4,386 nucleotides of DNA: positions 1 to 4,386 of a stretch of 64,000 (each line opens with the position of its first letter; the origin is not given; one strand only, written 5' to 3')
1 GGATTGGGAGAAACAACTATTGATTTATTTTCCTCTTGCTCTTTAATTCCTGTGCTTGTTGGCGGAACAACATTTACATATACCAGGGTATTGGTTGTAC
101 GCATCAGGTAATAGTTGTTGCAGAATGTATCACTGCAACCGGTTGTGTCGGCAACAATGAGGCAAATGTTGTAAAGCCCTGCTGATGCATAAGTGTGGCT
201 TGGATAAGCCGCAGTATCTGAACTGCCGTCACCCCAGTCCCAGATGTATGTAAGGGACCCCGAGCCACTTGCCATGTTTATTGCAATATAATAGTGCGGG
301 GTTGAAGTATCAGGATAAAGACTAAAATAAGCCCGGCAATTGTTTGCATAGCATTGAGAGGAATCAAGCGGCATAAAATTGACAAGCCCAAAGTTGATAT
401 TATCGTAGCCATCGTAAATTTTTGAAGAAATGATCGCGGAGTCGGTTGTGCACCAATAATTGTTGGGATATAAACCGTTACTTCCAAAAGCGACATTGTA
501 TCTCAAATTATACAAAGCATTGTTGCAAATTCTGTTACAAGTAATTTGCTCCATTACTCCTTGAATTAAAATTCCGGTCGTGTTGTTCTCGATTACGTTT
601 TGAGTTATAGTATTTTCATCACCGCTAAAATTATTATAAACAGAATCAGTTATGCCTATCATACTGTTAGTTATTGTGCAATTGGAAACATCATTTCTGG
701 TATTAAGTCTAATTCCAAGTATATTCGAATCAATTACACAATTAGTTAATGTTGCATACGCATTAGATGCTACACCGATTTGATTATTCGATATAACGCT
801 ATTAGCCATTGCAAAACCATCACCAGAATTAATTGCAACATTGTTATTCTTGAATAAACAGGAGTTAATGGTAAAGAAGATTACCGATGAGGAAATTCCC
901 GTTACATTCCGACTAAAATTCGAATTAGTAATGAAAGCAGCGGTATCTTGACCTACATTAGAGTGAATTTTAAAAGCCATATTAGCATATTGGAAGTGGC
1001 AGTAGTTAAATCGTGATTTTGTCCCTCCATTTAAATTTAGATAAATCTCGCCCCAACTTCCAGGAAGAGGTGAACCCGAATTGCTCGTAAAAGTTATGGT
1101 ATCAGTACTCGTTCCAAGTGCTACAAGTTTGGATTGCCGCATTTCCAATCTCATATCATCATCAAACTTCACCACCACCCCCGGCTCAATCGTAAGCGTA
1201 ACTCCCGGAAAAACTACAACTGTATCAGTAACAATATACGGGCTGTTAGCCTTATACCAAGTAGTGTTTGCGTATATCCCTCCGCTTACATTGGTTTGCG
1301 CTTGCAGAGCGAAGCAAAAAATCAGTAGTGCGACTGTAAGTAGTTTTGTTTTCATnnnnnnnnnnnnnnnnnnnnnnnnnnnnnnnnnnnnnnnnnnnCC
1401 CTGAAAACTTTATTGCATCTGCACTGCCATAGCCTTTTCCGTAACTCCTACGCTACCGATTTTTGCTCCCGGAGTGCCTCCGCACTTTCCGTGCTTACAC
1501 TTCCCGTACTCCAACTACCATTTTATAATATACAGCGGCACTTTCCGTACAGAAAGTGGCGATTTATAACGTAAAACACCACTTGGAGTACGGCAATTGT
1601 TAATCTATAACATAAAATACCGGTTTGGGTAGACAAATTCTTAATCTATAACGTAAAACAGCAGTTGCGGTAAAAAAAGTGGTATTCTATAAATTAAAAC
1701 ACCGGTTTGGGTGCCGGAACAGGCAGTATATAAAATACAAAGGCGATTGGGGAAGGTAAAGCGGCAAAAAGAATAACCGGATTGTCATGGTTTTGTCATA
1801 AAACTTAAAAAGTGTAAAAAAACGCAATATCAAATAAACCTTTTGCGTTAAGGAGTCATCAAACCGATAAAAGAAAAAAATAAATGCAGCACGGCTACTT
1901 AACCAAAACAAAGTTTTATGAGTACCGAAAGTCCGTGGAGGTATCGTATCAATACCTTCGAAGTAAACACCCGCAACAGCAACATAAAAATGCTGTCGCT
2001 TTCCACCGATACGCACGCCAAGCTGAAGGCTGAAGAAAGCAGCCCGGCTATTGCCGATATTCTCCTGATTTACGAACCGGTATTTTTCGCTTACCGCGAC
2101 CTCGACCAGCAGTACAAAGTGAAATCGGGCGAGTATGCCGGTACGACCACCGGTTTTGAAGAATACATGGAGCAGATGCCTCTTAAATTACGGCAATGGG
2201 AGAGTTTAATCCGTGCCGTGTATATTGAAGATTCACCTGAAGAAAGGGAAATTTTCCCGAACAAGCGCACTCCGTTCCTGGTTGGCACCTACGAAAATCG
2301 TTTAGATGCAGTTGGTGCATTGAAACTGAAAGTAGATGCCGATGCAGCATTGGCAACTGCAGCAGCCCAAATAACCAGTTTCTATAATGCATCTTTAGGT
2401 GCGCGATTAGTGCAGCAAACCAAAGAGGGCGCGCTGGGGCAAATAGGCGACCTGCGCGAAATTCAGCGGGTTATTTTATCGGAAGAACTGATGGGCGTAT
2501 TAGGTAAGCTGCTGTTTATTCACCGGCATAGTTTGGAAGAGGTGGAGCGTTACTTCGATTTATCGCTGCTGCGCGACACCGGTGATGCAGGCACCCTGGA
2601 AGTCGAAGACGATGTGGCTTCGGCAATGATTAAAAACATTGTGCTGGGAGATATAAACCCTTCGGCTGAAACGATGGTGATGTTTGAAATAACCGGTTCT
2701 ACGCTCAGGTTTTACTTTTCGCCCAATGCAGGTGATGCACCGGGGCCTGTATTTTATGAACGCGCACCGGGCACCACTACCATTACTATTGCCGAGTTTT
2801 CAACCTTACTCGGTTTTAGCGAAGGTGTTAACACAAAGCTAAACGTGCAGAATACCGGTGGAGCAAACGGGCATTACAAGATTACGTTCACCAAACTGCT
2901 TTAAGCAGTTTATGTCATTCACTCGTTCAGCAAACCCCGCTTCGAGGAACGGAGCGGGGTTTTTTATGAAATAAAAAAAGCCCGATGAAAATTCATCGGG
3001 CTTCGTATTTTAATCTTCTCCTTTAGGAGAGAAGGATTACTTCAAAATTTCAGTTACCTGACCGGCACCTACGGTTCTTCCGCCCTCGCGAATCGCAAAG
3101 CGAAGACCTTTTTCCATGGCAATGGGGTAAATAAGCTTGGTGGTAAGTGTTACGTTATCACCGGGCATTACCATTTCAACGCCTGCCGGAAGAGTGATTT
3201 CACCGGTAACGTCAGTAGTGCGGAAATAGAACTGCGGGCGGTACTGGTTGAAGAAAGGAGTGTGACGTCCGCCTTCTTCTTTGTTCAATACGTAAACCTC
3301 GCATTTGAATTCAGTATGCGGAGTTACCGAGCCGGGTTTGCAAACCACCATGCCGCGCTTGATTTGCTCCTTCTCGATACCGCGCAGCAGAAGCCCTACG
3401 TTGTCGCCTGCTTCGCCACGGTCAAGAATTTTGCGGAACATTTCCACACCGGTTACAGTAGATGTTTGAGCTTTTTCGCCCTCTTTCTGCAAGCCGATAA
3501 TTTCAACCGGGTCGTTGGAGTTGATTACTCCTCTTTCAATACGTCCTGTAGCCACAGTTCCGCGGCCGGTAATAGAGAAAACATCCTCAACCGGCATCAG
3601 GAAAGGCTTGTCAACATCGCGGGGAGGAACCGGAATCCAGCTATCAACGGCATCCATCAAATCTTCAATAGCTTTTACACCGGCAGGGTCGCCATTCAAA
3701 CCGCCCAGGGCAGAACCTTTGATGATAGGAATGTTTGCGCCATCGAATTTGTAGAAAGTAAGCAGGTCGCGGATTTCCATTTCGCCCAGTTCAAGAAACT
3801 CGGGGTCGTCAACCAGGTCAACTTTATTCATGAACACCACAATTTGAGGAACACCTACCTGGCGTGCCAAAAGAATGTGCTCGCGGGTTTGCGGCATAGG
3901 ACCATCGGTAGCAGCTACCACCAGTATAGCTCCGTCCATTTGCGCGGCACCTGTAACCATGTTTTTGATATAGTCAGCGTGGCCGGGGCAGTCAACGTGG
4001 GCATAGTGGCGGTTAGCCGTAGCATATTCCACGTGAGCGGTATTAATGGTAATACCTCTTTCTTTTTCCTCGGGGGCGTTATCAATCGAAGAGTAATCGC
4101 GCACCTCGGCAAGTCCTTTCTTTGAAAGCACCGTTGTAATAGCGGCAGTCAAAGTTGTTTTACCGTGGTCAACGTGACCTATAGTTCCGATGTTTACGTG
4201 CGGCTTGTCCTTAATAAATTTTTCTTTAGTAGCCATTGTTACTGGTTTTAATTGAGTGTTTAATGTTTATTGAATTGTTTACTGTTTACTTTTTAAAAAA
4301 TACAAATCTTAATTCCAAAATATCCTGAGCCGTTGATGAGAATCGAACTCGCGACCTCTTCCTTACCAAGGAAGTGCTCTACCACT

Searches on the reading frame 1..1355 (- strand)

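Call 125: search_protein_families(library=pfam, proteins=[window:1-1355:-], max_evalue=0.001)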
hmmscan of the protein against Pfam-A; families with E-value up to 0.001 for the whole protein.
window:1-1355:- (451 aa): 2 families
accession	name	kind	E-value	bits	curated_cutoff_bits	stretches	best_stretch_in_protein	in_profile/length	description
PF18911.6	PKD_4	-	3.3e-12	46.7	27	1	365-410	32-77/85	PKD domain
PF00801.26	PKD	-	5.2e-08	33.2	23.5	1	366-408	28-72/80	PKD domain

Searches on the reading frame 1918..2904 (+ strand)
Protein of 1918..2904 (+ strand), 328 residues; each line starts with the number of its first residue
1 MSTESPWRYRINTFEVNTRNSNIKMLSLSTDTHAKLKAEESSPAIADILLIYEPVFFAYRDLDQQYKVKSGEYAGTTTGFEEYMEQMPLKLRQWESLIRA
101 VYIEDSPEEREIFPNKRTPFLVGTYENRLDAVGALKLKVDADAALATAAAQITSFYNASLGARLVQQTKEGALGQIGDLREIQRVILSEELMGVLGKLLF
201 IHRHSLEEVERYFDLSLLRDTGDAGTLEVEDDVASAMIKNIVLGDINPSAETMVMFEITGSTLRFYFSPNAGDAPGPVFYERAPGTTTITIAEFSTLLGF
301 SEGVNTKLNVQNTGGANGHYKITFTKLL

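Call 14: search_protein_families(library=pfam, proteins=[window:1918-2904:+], max_evalue=0.01)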
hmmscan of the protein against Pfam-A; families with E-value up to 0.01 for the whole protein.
window:1918-2904:+ (328 aa): 1 family
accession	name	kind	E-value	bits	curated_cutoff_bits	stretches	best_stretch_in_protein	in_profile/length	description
PF08842.16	Mfa2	-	0.009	16.1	21.2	0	224-327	133-236/277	Fimbrillin-A associated anchor proteins Mfa1 and Mfa2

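Call 77: search_protein_families(library=phrogs, proteins=[P0001, P0002], max_evalue=0.1)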
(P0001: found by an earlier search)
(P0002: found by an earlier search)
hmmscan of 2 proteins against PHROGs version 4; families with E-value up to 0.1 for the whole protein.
P0001 (328 aa): 0 families

P0002 (400 aa): 1 family
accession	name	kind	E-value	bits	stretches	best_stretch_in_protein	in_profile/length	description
phrog_15332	-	unknown function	0.015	16.6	1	141-179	8-46/72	-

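Call 78: search_protein_families(library=ncbifam, proteins=[P0001, P0002], max_evalue=0.1)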
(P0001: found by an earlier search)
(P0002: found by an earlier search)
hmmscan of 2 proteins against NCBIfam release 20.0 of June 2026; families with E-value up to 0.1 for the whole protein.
P0001 (328 aa): 0 families

P0002 (400 aa): 0 families

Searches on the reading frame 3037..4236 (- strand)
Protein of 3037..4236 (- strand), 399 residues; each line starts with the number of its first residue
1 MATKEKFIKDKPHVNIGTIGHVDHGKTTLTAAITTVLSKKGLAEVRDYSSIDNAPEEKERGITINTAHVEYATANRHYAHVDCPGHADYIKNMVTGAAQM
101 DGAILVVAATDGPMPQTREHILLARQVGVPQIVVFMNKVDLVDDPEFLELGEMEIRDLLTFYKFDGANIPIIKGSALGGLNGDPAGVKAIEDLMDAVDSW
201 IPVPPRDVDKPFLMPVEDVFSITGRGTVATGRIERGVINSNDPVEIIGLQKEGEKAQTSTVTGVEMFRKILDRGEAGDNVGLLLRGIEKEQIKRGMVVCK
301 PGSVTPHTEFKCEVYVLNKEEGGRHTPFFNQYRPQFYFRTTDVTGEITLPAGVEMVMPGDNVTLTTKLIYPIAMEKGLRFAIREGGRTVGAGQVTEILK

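Call 14: search_protein_families(library=pfam, proteins=[window:3037-4236:-], max_evalue=0.01)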
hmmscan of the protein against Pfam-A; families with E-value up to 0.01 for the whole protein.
window:3037-4236:- (399 aa): 4 families
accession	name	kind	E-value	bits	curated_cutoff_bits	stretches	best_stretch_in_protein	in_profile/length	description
PF00009.33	GTP_EFTU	-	1.7e-63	214.1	26.5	1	11-202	1-187/188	Elongation factor Tu GTP binding domain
PF03143.23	GTP_EFTU_D3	-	4.3e-39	133.5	27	1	303-397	1-105/106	Elongation factor Tu C-terminal domain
PF03144.31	GTP_EFTU_D2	-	6.3e-20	71.8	30.3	1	226-299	1-73/73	Elongation factor Tu domain 2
PF01926.29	MMR_HSR1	-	0.00057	20.4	21.9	1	16-135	2-111/113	50S ribosome-binding GTPase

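Call 77: search_protein_families(library=phrogs, proteins=[P0001, P0002], max_evalue=0.1)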
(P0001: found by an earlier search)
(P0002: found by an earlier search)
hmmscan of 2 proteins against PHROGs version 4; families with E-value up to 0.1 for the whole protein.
P0001 (328 aa): 0 families

P0002 (400 aa): 1 family
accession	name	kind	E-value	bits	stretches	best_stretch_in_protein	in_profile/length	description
phrog_15332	-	unknown function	0.015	16.6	1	141-179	8-46/72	-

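Call 78: search_protein_families(library=ncbifam, proteins=[P0001, P0002], max_evalue=0.1)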
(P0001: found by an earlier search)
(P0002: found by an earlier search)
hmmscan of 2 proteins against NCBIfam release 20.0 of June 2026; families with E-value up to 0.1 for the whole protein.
P0001 (328 aa): 0 families

P0002 (400 aa): 0 families
